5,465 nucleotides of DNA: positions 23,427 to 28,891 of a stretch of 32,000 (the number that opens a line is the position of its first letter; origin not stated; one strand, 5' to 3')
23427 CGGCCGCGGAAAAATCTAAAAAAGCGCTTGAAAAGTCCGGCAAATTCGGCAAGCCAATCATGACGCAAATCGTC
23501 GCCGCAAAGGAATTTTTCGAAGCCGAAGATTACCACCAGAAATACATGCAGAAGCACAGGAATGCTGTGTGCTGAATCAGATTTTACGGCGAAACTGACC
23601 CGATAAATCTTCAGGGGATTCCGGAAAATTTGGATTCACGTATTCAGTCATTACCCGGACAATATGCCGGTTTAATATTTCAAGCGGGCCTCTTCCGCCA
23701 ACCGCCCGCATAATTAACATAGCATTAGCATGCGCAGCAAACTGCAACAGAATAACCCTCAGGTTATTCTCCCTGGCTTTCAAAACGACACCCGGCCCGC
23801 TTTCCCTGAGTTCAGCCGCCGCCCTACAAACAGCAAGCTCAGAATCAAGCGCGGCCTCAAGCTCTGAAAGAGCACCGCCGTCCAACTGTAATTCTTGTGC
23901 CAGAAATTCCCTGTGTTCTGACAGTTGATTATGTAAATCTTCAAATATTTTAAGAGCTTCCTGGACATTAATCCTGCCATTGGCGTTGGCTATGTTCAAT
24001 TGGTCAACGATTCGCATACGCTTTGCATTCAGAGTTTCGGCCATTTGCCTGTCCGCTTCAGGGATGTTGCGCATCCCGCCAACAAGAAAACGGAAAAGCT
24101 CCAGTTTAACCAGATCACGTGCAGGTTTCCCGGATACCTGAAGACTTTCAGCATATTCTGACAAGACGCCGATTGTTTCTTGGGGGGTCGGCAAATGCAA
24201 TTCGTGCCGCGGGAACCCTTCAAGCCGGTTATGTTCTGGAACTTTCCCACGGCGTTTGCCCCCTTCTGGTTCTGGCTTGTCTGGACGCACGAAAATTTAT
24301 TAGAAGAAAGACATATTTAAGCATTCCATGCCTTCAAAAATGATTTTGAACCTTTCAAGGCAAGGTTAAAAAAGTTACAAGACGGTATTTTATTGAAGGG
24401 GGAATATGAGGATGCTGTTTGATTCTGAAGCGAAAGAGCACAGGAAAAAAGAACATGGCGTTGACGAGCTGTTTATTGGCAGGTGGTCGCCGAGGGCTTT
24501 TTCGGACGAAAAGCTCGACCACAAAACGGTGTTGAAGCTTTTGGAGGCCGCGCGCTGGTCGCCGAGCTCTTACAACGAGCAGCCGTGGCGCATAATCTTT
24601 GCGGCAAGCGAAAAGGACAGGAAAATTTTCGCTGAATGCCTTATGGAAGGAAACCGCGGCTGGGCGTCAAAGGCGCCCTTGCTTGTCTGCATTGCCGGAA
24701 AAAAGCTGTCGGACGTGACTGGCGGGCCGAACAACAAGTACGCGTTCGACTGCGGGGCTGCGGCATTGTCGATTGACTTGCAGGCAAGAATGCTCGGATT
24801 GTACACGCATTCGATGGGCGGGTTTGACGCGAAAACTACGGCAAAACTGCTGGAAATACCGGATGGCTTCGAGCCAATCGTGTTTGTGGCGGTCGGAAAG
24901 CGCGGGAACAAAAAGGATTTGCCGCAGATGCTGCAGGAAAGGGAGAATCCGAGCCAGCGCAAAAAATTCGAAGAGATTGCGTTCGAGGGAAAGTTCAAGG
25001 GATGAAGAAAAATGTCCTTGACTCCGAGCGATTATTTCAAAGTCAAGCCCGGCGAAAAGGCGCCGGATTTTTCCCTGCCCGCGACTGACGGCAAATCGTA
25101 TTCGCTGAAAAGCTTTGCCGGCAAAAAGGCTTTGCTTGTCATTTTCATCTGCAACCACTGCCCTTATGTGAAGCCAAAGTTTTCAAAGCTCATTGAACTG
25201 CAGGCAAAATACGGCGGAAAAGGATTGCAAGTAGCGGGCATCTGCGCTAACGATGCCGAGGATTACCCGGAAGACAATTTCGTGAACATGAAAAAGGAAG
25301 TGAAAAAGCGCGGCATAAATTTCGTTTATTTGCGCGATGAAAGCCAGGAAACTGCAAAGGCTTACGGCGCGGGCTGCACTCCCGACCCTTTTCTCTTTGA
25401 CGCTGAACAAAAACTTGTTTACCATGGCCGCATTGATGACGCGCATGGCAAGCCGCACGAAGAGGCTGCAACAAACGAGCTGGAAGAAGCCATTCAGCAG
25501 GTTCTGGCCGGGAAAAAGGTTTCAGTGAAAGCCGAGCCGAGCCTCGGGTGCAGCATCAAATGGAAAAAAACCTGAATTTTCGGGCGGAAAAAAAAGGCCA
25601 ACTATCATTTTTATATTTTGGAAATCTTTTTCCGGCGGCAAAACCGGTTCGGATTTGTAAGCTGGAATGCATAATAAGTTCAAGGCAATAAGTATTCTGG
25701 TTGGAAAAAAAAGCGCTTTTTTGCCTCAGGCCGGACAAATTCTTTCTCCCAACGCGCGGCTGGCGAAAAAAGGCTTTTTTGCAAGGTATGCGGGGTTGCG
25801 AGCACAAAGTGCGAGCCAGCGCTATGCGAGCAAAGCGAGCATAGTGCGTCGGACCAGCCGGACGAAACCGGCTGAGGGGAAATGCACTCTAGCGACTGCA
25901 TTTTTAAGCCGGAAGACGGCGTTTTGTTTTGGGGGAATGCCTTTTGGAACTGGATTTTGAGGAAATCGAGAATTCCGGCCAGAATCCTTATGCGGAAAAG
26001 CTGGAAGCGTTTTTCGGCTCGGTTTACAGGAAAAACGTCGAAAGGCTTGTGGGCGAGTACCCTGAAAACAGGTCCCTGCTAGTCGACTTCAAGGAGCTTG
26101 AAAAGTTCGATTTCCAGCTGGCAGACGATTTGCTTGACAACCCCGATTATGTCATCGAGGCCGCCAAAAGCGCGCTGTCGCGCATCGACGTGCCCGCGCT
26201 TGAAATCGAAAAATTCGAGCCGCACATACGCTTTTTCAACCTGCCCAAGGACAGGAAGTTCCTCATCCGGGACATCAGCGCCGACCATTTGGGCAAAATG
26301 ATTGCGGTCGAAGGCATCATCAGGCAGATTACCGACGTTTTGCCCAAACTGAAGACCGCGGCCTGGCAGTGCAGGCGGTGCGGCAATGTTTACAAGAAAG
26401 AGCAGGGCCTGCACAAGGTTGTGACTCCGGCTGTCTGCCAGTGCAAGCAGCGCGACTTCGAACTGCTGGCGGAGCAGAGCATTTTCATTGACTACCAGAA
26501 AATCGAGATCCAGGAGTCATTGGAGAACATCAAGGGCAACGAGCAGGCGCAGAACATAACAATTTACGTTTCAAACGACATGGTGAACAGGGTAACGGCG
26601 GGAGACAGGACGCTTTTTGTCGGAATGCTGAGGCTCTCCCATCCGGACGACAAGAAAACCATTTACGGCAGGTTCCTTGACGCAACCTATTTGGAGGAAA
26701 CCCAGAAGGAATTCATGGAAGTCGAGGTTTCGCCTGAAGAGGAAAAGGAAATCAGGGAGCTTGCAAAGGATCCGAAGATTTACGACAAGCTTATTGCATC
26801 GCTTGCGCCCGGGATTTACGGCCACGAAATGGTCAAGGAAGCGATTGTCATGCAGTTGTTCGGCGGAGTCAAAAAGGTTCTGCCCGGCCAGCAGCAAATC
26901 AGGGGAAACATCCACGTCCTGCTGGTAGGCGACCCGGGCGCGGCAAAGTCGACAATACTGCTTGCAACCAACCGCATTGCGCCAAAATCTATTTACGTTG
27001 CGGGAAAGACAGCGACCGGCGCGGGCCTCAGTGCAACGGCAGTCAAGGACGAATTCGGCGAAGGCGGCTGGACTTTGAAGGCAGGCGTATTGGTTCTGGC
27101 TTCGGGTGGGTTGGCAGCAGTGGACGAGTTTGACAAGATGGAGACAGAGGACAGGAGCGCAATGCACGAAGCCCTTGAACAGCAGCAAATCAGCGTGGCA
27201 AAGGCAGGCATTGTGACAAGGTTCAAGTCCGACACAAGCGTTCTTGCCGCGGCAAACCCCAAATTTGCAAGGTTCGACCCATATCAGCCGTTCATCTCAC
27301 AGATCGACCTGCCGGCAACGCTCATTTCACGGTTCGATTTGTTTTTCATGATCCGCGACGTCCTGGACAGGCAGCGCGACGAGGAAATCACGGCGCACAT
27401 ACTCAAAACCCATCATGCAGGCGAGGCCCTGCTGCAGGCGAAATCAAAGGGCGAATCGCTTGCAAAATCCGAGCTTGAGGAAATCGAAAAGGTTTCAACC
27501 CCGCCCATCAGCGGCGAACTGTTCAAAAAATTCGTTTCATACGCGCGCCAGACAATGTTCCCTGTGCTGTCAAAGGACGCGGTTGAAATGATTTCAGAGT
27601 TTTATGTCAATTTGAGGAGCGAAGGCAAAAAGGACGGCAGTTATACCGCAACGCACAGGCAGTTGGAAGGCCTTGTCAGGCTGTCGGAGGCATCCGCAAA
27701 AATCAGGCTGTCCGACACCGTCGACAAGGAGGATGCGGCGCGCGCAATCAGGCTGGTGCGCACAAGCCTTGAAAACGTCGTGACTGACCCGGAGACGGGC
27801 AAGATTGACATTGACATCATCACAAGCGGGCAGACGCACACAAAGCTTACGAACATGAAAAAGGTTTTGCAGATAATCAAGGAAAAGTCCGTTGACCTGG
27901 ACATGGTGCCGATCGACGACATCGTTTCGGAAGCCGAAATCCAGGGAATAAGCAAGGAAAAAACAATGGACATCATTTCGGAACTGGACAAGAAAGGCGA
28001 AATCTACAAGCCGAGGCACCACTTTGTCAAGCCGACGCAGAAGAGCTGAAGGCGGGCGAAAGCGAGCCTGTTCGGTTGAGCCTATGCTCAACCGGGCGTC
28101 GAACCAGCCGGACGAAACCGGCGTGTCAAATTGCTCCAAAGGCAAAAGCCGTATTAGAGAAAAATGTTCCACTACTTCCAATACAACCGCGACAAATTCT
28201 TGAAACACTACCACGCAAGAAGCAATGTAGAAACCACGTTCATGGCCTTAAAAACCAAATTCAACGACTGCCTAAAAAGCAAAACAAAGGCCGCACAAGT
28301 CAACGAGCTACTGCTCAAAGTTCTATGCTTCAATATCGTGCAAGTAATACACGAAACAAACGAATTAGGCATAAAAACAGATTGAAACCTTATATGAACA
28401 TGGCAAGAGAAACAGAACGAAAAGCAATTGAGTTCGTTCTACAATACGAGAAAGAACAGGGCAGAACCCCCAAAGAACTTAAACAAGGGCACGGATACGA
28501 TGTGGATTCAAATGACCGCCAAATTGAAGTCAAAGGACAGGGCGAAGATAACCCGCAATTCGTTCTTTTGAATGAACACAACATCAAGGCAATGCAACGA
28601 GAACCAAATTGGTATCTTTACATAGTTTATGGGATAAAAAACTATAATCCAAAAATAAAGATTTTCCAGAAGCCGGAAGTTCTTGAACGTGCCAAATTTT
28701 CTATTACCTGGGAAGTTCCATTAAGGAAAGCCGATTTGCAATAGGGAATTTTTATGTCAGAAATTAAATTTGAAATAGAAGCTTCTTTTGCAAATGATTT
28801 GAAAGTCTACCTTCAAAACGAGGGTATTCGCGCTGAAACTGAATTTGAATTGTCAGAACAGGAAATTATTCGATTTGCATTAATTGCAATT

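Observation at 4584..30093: Modular REP-like repeat family: invariant ACGAAA-loop hairpin with covarying stems, at 7 intergenic loci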

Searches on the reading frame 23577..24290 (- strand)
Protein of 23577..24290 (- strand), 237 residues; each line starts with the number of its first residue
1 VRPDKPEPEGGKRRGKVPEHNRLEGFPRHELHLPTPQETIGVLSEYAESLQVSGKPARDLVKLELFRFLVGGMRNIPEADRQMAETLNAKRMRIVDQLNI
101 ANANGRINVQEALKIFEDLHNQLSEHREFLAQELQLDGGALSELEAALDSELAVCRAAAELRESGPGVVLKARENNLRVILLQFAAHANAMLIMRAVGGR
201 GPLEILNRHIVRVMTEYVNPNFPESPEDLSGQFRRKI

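Call 16: search_protein_families(library=pfam, proteins=[window:23577-24290:-])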
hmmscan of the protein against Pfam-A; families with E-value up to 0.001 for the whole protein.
window:23577-24290:- (237 aa): 0 families

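Call 57: search_protein_families(library=pfam, proteins=[window:23577-24290:-], max_evalue=0.1)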
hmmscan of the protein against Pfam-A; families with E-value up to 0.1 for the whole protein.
window:23577-24290:- (237 aa): 1 family
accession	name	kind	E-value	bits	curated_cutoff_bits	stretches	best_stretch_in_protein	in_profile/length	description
PF04391.17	DUF533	-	0.019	15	29.6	1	98-135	78-117/178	Protein of unknown function (DUF533)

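Call 90: search_protein_families(library=ncbifam, proteins=[window:23577-24290:-], max_evalue=0.01)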
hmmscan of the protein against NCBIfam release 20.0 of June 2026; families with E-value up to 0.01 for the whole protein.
window:23577-24290:- (237 aa): 0 families

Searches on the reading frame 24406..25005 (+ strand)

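Call 16: search_protein_families(library=pfam, proteins=[window:24406-25005:+])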
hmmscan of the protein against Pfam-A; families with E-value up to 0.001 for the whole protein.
window:24406-25005:+ (199 aa): 2 families
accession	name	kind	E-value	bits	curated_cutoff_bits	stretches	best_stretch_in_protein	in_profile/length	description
PF00881.29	Nitroreductase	-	1.1e-21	78.2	23.5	2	25-80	3-58/167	Nitroreductase family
PF14512.11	TM1586_NiRdase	-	1.6e-06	28.3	27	0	41-68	159-186/215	Putative TM nitroreductase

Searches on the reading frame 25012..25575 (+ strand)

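Call 16: search_protein_families(library=pfam, proteins=[window:25012-25575:+])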
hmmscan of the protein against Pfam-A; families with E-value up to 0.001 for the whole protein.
window:25012-25575:+ (187 aa): 3 families
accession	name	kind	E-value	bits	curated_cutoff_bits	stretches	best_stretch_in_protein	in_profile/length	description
PF08534.16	Redoxin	-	1.1e-25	90.5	26.6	1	12-146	1-139/148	Redoxin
PF00578.27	AhpC-TSA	-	5.1e-23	81.8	26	1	13-137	1-123/124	AhpC/TSA family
PF00255.25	GSHPx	-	2.8e-05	24.1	27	1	20-81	4-63/108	Glutathione peroxidase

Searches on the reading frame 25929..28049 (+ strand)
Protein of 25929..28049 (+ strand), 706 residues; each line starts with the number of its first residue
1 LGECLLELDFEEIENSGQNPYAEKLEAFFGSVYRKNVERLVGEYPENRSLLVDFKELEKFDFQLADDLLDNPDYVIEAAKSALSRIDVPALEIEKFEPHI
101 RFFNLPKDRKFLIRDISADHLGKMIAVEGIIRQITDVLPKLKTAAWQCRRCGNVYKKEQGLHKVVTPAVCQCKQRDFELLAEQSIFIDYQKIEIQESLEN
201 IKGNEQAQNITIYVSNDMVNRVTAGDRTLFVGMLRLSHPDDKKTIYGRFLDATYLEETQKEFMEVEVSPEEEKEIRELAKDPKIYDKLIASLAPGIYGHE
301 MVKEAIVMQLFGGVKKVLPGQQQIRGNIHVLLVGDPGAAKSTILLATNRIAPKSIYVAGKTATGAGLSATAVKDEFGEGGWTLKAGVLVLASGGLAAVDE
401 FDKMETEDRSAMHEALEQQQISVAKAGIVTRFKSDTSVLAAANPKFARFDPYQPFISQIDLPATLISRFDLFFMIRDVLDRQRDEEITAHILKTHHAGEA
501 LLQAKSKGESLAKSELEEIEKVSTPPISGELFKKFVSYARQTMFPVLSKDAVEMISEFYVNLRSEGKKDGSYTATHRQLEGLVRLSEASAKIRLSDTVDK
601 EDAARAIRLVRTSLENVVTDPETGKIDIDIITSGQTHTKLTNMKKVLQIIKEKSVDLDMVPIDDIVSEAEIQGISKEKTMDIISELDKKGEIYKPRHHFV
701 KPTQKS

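Call 16: search_protein_families(library=pfam, proteins=[window:25929-28049:+])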
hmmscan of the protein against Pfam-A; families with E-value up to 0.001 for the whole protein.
window:25929-28049:+ (706 aa): 7 families
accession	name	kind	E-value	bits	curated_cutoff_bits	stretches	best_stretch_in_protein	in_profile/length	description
PF00493.29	MCM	-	5.8e-87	290.9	23.3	1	272-495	2-224/224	MCM P-loop domain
PF17207.9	MCM_OB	-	3.9e-29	101.4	24.8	1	113-236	2-124/126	MCM OB domain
PF17855.7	MCM_lid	-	2.1e-27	95.9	27.4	1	530-614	1-87/87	MCM AAA-lid domain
PF01078.27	Mg_chelatase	-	1.8e-07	31.2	20.3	1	379-444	93-158/207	Magnesium chelatase, subunit ChlI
PF14551.11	MCM_N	-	5.7e-07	30.3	24.9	1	30-102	18-93/95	MCM N-terminal domain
PF07728.20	AAA_5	-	2.4e-05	24.8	22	1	329-445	1-124/139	AAA domain (dynein-related subfamily)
PF21120.3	MCM_WH_arc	-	0.00016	22.1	26.1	1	643-701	3-63/63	Archaeal MCM, winged-helix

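Call 23: find_homologous_proteins(query=window:25929-28049:+, max_evalue=1e-50)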
Query window:25929-28049:+ (706 aa): 6021 proteins with E <= 1e-50 among 8000 candidates; the best 120 are listed.
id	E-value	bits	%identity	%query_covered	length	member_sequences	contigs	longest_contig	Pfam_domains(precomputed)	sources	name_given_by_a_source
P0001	0.0e+0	1530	98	100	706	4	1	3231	PF14551.12,PF17855.8,PF00493.30,PF21100.5,PF07728.21,PF01078.28,PF17207.10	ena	-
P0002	0.0e+0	1066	66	99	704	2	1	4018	PF14551.12,PF17855.8,PF00493.30,PF21100.5,PF01078.28,PF17207.10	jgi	-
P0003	0.0e+0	1051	66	99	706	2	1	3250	PF14551.12,PF17855.8,PF00493.30,PF21100.5,PF07728.21,PF01078.28,PF17207.10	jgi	-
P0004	0.0e+0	1050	65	100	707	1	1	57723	PF14551.12,PF17855.8,PF00493.30,PF07728.21,PF01078.28,PF17207.10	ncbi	ncbi:MAG: minichromosome maintenance protein MCM [Candidatus Diapherotrites archaeon]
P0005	0.0e+0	1049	65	98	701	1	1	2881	PF14551.12,PF17855.8,PF00493.30,PF07728.21,PF01078.28,PF17207.10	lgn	-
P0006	0.0e+0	1046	64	97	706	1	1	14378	PF00158.33,PF14551.12,PF17855.8,PF00493.30,PF07728.21,PF01078.28,PF17207.10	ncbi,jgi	-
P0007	0.0e+0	1046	65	99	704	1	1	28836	PF14551.12,PF21120.4,PF17855.8,PF00493.30,PF21100.5,PF07728.21,PF01078.28,PF17207.10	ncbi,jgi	-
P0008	0.0e+0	1036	64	98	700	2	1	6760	PF00158.33,PF14551.12,PF17855.8,PF00493.30,PF07728.21,PF01078.28,PF17207.10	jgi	jgi:replicative DNA helicase Mcm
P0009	0.0e+0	1035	65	97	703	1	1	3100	PF14551.12,PF21120.4,PF17855.8,PF00493.30,PF01078.28,PF17207.10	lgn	-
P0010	0.0e+0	1033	63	97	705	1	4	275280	PF14551.12,PF17855.8,PF00493.30,PF07728.21,PF01078.28,PF17207.10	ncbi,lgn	-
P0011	0.0e+0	1032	64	99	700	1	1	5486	PF14551.12,PF17855.8,PF00493.30,PF21100.5,PF07728.21,PF01078.28,PF17207.10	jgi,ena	-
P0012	0.0e+0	1029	63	99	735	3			PF14551.12,PF17855.8,PF00493.30,PF07728.21,PF01078.28,PF17207.10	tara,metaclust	tara:strand:- start:825 stop:3032 length:2208 start_codon:yes stop_codon:yes gene_type:complete|meta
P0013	0.0e+0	1028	65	97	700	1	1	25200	PF14551.12,PF17855.8,PF00493.30,PF21100.5,PF07728.21,PF01078.28,PF17207.10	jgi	-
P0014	0.0e+0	1024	65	98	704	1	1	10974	PF14551.12,PF21120.4,PF17855.8,PF00493.30,PF21100.5,PF07728.21,PF01078.28,PF17207.10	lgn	-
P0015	0.0e+0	1021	64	97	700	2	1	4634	PF14551.12,PF17855.8,PF00493.30,PF07728.21,PF01078.28,PF17207.10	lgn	-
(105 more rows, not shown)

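Call 25: find_encoding_contigs(protein=P0001, flank=10000, max_places=4)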
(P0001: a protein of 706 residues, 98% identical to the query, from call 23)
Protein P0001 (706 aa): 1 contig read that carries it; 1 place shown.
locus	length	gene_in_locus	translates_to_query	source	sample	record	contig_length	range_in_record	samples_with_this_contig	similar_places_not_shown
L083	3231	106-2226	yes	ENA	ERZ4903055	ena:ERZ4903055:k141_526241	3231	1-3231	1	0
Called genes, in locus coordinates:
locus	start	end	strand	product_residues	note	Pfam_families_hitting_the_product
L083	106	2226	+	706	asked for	PF14551:MCM_N (weak), PF17207:MCM_OB, PF00493:MCM, PF01078:Mg_chelatase (faint), PF07728:AAA_5 (faint), PF17855:MCM_lid, PF21100:WHD_MCM (weak)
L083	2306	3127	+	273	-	PF06550:SPP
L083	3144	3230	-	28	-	?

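Call 26: find_encoding_contigs(protein=P0004, flank=10000, max_places=3)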
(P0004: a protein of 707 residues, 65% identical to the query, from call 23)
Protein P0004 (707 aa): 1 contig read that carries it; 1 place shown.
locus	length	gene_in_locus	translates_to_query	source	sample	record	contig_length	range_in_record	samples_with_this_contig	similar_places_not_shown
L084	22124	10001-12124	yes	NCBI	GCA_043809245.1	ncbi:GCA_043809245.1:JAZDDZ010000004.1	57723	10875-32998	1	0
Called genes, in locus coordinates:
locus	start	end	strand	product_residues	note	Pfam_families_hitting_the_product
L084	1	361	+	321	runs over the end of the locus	PF01171:ATP_bind_3, PF03054:tRNA_Me_trans (weak)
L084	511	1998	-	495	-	-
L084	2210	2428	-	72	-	PF01423:LSM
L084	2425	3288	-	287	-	PF00142:Fer4_NifH (weak), PF01656:CbiA, PF02374:ArsA_ATPase (weak), PF06564:CBP_BcsQ, PF09140:MipZ (weak), PF10609:ParA, PF13614:AAA_31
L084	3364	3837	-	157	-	-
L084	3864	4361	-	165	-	PF09987:DUF2226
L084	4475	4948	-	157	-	PF01936:NYN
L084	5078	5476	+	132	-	PF21485:IF5A-like_N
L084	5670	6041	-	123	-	-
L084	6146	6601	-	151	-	-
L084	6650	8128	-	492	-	PF00133:tRNA-synt_1, PF01406:tRNA-synt_1e (weak), PF09334:tRNA-synt_1g, PF00133:tRNA-synt_1, PF19303:Anticodon_3, PF08264:Anticodon_1 (weak)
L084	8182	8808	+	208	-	PF01914:MarC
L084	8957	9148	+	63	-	-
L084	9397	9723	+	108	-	-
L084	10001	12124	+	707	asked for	PF14551:MCM_N (weak), PF17207:MCM_OB, PF00493:MCM, PF07728:AAA_5 (faint), PF01078:Mg_chelatase (weak), PF17855:MCM_lid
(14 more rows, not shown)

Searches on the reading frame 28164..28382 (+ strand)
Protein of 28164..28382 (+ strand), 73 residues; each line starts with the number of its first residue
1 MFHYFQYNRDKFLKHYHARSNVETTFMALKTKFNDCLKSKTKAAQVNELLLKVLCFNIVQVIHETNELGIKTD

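Call 57: search_protein_families(library=pfam, proteins=[window:28164-28382:+], max_evalue=0.1)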
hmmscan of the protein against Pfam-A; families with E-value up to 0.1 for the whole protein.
seq(73 aa): 2 families
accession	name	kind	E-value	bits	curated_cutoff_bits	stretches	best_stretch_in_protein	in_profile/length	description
PF01609.27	DDE_Tnp_1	-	0.00012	22.3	23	1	9-58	150-200/200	Transposase DDE domain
PF19385.4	DUF5960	-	0.0082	16.9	24.1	1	2-39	3-40/83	Family of unknown function (DUF5960)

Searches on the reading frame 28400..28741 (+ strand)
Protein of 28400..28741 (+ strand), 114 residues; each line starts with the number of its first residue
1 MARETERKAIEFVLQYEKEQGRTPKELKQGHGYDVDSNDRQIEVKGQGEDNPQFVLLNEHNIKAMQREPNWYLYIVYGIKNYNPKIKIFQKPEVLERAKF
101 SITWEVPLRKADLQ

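Call 57: search_protein_families(library=pfam, proteins=[window:28400-28741:+], max_evalue=0.1)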
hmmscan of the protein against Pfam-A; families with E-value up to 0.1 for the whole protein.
seq(114 aa): 1 family
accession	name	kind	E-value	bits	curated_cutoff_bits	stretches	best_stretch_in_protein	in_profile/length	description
PF13020.12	NOV_C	-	3.3e-13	50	22.1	1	6-87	2-89/91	Protein NO VEIN, C-terminal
